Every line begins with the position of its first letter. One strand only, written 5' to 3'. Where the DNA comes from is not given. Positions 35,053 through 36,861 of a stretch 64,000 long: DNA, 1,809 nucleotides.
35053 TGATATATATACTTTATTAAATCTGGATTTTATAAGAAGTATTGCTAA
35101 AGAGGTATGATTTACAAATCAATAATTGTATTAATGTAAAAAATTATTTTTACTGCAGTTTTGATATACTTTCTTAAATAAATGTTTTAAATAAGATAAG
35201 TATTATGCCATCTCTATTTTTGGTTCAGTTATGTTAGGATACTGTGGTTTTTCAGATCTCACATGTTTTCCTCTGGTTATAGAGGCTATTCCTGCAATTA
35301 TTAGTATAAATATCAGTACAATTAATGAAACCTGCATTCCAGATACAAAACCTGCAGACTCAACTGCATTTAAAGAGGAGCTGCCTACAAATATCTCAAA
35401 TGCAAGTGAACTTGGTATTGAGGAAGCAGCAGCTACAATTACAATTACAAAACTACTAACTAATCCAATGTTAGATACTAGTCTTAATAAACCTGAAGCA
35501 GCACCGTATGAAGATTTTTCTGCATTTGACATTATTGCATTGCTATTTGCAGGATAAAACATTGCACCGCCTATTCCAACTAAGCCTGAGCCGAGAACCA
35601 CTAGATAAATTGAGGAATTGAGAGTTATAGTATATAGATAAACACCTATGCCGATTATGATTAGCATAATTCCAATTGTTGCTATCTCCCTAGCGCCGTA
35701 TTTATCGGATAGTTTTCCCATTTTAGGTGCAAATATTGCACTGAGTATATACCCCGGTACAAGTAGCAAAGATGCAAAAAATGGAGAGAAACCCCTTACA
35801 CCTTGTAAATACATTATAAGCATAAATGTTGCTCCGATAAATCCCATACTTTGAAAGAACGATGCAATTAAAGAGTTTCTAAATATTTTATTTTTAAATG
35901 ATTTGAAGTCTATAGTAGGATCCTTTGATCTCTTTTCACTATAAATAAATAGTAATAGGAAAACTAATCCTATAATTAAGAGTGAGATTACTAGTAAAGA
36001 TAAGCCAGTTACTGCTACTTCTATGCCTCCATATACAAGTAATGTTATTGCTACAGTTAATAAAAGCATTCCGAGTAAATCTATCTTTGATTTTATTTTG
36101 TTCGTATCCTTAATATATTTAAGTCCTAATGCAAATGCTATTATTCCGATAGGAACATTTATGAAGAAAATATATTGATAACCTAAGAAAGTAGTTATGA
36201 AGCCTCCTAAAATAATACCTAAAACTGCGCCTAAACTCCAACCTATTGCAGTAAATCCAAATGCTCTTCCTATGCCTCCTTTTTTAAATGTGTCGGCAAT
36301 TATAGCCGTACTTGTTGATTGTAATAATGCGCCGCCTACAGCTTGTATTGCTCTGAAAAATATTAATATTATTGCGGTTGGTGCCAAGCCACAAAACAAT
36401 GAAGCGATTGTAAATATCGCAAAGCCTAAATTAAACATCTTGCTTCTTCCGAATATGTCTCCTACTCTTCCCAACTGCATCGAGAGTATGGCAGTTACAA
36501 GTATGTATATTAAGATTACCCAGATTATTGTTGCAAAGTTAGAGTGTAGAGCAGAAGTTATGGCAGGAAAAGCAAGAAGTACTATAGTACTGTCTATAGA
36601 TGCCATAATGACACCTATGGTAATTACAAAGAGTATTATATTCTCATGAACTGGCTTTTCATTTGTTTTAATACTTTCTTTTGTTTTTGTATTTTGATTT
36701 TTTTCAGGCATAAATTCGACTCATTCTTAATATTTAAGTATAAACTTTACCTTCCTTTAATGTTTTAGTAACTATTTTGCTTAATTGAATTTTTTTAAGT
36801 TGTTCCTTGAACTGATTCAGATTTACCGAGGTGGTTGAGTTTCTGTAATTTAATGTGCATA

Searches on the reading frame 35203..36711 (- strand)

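Call 74: search_protein_families(library=pfam, proteins=[window:35203-36711:-], max_evalue=0.0001)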
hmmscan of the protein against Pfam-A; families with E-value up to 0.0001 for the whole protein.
window:35203-36711:- (502 aa): 1 family
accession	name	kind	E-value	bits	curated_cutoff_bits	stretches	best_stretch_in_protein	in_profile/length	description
PF07690.21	MFS_1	-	3.9e-47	161.3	33.4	2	31-205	2-177/347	Major Facilitator Superfamily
